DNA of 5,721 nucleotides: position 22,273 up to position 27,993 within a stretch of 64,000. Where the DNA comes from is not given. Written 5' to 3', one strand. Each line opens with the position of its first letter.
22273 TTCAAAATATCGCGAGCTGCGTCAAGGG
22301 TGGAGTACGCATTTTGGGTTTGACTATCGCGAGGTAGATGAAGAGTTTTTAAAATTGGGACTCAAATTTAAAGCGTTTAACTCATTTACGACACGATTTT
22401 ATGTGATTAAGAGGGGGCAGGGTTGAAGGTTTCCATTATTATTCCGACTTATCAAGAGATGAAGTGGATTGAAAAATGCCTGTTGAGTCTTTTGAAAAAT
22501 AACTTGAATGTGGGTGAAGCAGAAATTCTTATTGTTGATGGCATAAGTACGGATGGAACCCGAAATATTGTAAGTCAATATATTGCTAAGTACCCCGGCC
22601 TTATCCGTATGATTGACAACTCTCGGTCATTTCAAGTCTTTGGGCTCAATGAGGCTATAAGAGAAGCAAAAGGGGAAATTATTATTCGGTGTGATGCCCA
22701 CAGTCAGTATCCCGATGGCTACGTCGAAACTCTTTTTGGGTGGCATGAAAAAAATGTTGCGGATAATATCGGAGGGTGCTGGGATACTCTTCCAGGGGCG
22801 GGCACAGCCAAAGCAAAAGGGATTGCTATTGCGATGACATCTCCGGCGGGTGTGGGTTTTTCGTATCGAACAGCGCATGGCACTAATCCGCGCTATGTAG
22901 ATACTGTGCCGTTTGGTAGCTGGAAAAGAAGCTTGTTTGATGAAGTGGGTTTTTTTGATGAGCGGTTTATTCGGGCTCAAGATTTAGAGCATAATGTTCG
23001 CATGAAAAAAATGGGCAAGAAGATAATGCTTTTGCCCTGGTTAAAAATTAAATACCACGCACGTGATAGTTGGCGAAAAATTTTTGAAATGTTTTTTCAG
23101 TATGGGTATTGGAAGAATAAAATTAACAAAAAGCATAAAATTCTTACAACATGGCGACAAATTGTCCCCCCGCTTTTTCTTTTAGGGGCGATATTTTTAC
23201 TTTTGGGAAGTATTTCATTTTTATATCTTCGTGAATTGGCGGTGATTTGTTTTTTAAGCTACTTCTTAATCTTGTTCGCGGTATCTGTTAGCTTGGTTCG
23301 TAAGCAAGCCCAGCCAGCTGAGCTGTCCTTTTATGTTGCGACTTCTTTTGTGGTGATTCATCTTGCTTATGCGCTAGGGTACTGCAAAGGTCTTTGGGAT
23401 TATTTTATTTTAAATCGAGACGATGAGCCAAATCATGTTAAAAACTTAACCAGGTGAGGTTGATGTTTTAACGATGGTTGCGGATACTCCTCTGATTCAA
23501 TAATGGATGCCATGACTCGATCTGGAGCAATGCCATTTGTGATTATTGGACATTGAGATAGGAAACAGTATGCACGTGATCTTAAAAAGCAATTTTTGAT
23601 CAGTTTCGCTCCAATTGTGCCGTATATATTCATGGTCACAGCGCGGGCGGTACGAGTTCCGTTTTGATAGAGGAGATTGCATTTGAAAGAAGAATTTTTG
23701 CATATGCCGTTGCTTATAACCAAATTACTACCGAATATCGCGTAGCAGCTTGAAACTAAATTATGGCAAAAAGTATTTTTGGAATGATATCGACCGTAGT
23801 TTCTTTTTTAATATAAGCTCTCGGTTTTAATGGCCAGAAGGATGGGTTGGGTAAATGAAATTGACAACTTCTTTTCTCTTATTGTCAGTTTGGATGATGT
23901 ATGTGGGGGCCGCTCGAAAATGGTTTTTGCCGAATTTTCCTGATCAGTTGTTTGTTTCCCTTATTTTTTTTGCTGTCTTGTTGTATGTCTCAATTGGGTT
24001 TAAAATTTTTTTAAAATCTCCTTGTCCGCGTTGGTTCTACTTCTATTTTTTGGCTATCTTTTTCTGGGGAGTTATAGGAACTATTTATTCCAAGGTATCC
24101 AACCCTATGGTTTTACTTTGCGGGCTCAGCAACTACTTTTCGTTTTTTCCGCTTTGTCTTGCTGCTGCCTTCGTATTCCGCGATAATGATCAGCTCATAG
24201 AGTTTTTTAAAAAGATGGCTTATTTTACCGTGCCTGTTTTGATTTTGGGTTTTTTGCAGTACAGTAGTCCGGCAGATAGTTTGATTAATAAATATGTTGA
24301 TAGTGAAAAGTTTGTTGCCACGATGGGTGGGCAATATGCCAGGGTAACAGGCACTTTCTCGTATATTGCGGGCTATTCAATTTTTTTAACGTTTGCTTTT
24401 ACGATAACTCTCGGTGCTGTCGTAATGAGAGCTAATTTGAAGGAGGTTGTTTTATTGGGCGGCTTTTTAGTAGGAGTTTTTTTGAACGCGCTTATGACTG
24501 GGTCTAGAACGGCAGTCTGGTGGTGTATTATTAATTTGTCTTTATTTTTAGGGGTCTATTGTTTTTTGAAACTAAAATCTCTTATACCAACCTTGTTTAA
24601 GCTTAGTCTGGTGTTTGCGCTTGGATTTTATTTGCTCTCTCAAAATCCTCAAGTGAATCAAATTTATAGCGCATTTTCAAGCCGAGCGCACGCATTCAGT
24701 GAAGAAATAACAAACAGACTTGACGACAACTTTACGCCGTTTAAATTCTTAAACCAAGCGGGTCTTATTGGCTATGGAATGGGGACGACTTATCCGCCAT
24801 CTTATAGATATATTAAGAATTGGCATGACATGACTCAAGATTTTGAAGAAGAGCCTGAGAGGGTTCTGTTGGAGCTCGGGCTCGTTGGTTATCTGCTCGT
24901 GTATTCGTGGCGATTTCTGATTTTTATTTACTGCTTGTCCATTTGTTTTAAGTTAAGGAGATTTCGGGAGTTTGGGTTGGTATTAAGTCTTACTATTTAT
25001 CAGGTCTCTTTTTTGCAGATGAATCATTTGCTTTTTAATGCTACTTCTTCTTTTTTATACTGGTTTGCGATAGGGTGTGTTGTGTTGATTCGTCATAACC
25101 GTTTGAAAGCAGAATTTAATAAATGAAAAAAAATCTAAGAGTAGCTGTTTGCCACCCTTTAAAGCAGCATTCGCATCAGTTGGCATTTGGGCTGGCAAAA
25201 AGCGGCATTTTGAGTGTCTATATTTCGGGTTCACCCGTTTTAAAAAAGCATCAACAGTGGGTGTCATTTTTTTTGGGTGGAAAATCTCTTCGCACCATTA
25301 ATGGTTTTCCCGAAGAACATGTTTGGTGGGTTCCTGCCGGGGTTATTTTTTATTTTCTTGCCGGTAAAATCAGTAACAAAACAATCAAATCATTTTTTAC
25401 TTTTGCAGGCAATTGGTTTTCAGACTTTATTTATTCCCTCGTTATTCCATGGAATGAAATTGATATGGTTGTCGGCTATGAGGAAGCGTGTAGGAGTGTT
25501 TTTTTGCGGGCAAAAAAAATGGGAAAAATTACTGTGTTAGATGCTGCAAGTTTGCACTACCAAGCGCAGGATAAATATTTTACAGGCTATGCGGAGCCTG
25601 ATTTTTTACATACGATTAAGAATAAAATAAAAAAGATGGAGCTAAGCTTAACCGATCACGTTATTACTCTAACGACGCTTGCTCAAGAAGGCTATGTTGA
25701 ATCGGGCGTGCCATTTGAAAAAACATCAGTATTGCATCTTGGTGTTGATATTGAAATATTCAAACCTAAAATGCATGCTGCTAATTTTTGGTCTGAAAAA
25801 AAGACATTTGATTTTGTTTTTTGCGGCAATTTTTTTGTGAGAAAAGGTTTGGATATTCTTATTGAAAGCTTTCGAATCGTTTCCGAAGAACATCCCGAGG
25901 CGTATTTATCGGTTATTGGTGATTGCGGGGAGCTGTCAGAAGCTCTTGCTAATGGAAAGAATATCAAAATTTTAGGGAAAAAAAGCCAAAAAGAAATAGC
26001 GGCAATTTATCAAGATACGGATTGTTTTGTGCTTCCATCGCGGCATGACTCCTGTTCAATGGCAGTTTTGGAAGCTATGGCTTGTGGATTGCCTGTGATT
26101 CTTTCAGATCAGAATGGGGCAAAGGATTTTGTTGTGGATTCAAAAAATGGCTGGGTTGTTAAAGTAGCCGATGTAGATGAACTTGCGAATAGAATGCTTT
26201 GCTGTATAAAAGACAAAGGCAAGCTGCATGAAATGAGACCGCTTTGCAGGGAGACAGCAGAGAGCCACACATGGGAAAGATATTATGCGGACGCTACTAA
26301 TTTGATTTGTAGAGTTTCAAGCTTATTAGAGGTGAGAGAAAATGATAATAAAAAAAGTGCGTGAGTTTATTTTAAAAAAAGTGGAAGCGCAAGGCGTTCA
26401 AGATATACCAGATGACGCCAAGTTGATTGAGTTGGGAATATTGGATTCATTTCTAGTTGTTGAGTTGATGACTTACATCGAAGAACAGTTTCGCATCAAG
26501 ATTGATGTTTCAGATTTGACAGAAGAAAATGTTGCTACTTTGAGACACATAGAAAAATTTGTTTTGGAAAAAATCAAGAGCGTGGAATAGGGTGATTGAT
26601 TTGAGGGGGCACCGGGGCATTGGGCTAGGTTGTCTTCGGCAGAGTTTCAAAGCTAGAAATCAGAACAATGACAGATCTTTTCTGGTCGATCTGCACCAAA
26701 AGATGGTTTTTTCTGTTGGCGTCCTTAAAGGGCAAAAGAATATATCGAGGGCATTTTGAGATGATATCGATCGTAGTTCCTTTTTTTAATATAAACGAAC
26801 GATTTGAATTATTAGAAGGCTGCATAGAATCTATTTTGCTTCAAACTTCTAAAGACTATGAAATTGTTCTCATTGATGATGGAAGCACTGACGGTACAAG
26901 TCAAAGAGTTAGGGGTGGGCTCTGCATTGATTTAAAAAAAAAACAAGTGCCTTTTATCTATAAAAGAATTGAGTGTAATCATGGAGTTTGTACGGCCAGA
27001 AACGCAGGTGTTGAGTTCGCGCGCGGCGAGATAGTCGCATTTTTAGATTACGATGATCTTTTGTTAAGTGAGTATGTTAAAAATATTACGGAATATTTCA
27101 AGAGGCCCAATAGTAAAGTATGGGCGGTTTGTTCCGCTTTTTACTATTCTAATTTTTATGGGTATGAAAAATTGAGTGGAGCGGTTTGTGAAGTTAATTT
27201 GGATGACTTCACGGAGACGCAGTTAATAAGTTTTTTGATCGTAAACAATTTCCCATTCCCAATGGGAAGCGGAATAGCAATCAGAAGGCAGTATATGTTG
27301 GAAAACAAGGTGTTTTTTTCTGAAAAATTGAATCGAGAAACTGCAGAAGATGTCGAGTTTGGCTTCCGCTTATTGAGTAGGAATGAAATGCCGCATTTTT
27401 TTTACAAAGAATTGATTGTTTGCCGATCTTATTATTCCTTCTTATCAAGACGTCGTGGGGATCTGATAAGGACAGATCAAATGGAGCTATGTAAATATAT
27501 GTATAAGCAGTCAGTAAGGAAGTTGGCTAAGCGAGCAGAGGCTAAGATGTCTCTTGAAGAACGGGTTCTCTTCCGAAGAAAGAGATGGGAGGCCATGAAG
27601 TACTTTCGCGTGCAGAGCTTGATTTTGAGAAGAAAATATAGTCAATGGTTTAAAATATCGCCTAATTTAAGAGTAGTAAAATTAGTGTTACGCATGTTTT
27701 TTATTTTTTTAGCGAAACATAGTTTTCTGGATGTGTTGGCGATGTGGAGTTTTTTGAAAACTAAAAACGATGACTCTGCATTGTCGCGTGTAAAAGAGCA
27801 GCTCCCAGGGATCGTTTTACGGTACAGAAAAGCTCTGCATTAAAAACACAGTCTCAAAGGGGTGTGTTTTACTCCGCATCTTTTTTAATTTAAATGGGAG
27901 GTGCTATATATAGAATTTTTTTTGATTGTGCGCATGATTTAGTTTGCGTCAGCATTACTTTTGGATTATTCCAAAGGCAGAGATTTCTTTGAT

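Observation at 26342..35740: Carrier-protein-dependent tailoring module: ACP, GT2, DltA-like adenylase, amine oxidase, DAO-family oxidase, GT-C-like membrane protein, LpxL-like acyltransferase, Zn-ribbon methyltransferase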

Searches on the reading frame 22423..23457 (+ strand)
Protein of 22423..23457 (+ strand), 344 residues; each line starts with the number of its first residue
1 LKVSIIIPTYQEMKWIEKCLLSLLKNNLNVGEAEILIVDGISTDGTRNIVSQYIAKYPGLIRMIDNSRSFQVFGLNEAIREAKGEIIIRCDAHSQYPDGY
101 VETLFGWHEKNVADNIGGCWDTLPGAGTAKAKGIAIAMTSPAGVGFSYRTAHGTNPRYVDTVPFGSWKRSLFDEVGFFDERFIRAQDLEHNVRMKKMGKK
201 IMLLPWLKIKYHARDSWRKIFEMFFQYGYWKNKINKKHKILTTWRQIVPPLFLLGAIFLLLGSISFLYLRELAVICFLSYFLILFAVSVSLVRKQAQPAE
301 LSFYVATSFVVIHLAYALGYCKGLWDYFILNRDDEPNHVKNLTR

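Call 5: search_protein_families(library=pfam, proteins=[window:22423-23457:+], max_evalue=0.001)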
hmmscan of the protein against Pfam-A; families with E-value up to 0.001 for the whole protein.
window:22423-23457:+ (344 aa): 2 families
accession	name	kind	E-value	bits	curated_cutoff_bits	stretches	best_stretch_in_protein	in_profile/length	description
PF00535.33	Glycos_transf_2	-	2.3e-24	86.6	23.3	1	4-141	1-132/168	Glycosyl transferase family 2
PF13641.12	Glyco_tranf_2_3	-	2.9e-08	34.4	27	1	3-93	3-96/230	Glycosyltransferase like family 2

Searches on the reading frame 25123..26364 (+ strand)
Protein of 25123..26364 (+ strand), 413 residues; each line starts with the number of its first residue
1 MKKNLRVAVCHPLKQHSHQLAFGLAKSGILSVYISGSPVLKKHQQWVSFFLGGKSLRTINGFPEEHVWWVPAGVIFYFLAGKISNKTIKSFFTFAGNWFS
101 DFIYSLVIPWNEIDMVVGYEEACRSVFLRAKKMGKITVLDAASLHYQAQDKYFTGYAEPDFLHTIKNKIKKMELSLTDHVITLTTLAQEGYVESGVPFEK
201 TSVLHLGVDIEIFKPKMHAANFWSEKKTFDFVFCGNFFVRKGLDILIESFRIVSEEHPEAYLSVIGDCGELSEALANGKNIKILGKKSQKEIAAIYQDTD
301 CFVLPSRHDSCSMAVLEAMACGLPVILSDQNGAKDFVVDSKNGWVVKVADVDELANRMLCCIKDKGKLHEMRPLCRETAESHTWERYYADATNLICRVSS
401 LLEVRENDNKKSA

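Call 6: search_protein_families(library=pfam, proteins=[window:25123-26364:+], max_evalue=0.001)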
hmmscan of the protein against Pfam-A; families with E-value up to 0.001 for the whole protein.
window:25123-26364:+ (413 aa): 5 families
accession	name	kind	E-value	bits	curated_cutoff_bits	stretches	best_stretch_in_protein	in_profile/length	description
PF00534.26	Glycos_transf_1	-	4.8e-33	114.6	26.4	1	225-372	12-166/172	Glycosyl transferases group 1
PF13692.12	Glyco_trans_1_4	-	1.1e-29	103.9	27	1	230-364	3-142/142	Glycosyl transferases group 1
PF20706.3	GT4-conflict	-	1.3e-07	31.4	26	1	202-340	175-323/385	Family 4 Glycosyltransferase in conflict systems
PF13524.12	Glyco_trans_1_2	-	1.4e-06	28.8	25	1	263-387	18-138/144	Glycosyl transferase-like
PF22772.2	WsaF_C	-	0.00043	20.6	27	1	243-358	16-132/133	WsaF, C-terminal domain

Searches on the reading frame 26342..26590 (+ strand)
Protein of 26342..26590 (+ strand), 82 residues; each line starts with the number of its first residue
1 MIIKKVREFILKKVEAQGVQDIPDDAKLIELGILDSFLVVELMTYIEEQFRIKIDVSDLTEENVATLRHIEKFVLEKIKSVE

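Call 4: search_protein_families(library=pfam, proteins=[window:26342-26590:+], max_evalue=0.01)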
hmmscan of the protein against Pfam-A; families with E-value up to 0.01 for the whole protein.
window:26342-26590:+ (82 aa): 2 families
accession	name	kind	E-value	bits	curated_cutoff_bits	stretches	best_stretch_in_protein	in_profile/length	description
PF00550.31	PP-binding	-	2.4e-08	34.5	20.8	1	12-68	8-61/67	Phosphopantetheine attachment site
PF23297.2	ACP_SdgA_C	-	0.00089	19.7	27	1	3-64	16-72/95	Highly reducing polyketide synthase sdgA, C-terminal ACP domain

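Call 7: search_protein_families(library=ncbifam, proteins=[window:26342-26590:+], max_evalue=0.01)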
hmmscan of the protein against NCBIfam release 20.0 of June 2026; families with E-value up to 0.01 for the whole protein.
window:26342-26590:+ (82 aa): 12 families
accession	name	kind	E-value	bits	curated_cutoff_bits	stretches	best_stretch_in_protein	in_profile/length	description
NF003464.0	PRK05087.1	equivalog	1.5e-09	37.8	68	1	10-73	10-73/78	D-alanine--poly(phosphoribitol) ligase subunit DltC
NF052616.1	ACP_for_OlsHI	equivalog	6.7e-09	36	130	1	2-78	4-81/83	ornithine lipid biosynthesis acyl carrier protein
NF058660.1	cispen_ACP_AmcB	equivalog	2.1e-07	31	80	1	20-76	21-77/80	cispentacin biosynthesis acyl carrier protein AmcB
TIGR01688.1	dltC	equivalog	1.3e-06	28.4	52.35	1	24-69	21-66/73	D-alanine--poly(phosphoribitol) ligase subunit 2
TIGR00517.1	acyl_carrier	equivalog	4.5e-06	26.5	70.45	1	2-74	4-73/77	acyl carrier protein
NF005480.0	PRK07081.1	equivalog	6.6e-06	26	72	1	5-74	4-73/83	acyl carrier protein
NF002148.0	PRK00982.1-2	subfamily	2.9e-05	23.8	71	1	2-77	5-77/79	acyl carrier protein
NF005798.0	PRK07639.1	equivalog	9.3e-05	22.8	100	1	3-78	7-82/91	petrobactin biosynthesis protein AsbD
NF002151.0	PRK00982.1-5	equivalog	0.00086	19.4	92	1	2-77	4-76/78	acyl carrier protein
NF002150.0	PRK00982.1-4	subfamily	0.00088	19.5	66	1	2-77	6-78/80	acyl carrier protein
NF002149.0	PRK00982.1-3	equivalog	0.0064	16.4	106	1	4-74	6-73/78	acyl carrier protein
NF006031.0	PRK08172.1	equivalog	0.0092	16.6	76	1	4-74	7-74/82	acyl carrier protein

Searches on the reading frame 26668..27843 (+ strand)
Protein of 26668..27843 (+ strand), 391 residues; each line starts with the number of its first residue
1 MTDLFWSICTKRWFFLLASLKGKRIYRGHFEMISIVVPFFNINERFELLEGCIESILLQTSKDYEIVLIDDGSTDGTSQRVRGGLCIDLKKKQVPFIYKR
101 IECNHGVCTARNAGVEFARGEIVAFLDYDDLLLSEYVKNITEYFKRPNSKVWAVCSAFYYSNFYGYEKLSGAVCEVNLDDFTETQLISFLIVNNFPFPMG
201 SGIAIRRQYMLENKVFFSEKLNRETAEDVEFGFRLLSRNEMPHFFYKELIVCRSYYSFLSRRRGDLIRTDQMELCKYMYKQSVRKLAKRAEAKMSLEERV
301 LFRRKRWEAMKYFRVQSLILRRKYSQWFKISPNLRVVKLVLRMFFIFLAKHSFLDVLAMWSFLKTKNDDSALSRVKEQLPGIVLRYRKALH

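Call 4: search_protein_families(library=pfam, proteins=[window:26668-27843:+], max_evalue=0.01)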
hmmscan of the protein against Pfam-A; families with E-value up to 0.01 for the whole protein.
window:26668-27843:+ (391 aa): 4 families
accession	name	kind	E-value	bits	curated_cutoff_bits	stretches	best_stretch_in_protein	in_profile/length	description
PF00535.33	Glycos_transf_2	-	2.5e-26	93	23.3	1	34-208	1-162/168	Glycosyl transferase family 2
PF10111.15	Glyco_tranf_2_2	-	1.9e-10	41.1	27.3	1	34-239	1-203/276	Glycosyltransferase like family 2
PF13641.12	Glyco_tranf_2_3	-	8.7e-09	36.2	27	1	33-250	3-208/230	Glycosyltransferase like family 2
PF13632.12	Glyco_trans_2_3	-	1.9e-05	25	27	1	122-249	1-119/198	Glycosyl transferase family group 2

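Call 7: search_protein_families(library=ncbifam, proteins=[window:26668-27843:+], max_evalue=0.01)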
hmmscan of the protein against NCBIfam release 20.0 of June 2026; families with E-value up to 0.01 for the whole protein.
window:26668-27843:+ (391 aa): 22 families
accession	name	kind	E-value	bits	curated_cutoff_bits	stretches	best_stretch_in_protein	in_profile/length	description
NF007482.0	PRK10073.1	equivalog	2.6e-18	66.1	423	1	31-150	6-116/334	glycosyltransferase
NF041875.1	EPS_EpsD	equivalog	5.1e-16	59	370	1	33-139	1-99/325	exopolysaccharide biosynthesis glycosyltransferase EpsD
NF047683.1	TeichurnBiosyTuaG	equivalog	1.7e-15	57.4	400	1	31-147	6-114/252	teichuronic acid biosynthesis protein TuaG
NF050050.1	ProtGlycPglI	equivalog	3.4e-15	56.2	500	1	32-156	3-120/306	GalNAc(5)-diNAcBac-PP-undecaprenol beta-1,3-glucosyltransferase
TIGR03965.1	mycofact_glyco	equivalog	4.6e-14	52.1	280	1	31-152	74-187/467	mycofactocin biosynthesis glycosyltransferase MftF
NF041394.1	GtaseAglG_Halo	equivalog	2.6e-13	49.9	440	1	33-146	3-109/304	glucosyl-dolichyl phosphate glucuronosyltransferase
TIGR03937.1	PgaC_IcaA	equivalog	1e-12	47.7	422.3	1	5-154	15-159/407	poly-beta-1,6-N-acetyl-D-glucosamine synthase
NF038302.1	EPS_HpsE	equivalog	1.2e-11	44.1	300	1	33-211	3-176/307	hormogonium polysaccharide biosynthesis glycosyltransferase HpsE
TIGR04283.1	glyco_like_mftF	equivalog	1.7e-09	37.6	182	1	33-153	1-105/221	TIGR04283 family arsenosugar biosynthesis glycosyltransferase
NF053739.1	GlytfEpsEBac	equivalog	2.7e-09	36.4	450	1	33-143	3-106/265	glycosyltransferase EpsE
NF047588.1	GlcsyltransPgfSStrep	equivalog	3.7e-09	36.2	500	1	33-145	3-111/308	glycosyltransferase PgfS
NF038299.1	EPS_HpsN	equivalog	2.7e-08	33.2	425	1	32-147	2-110/317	hormogonium polysaccharide biosynthesis glycosyltransferase HpsN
NF007453.0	PRK10018.1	equivalog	5.8e-08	32.7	382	1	32-164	7-125/280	colanic acid biosynthesis glycosyltransferase WcaA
TIGR03111.1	glyc2_xrt_Gpos1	hypoth_equivalog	1.8e-07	30.4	363.95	1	21-152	38-163/439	TIGR03111 family XrtG-associated glycosyltransferase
TIGR04017.1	WcaA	equivalog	2.3e-07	30.7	495.75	1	32-164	6-124/279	colanic acid biosynthesis glycosyltransferase WcaA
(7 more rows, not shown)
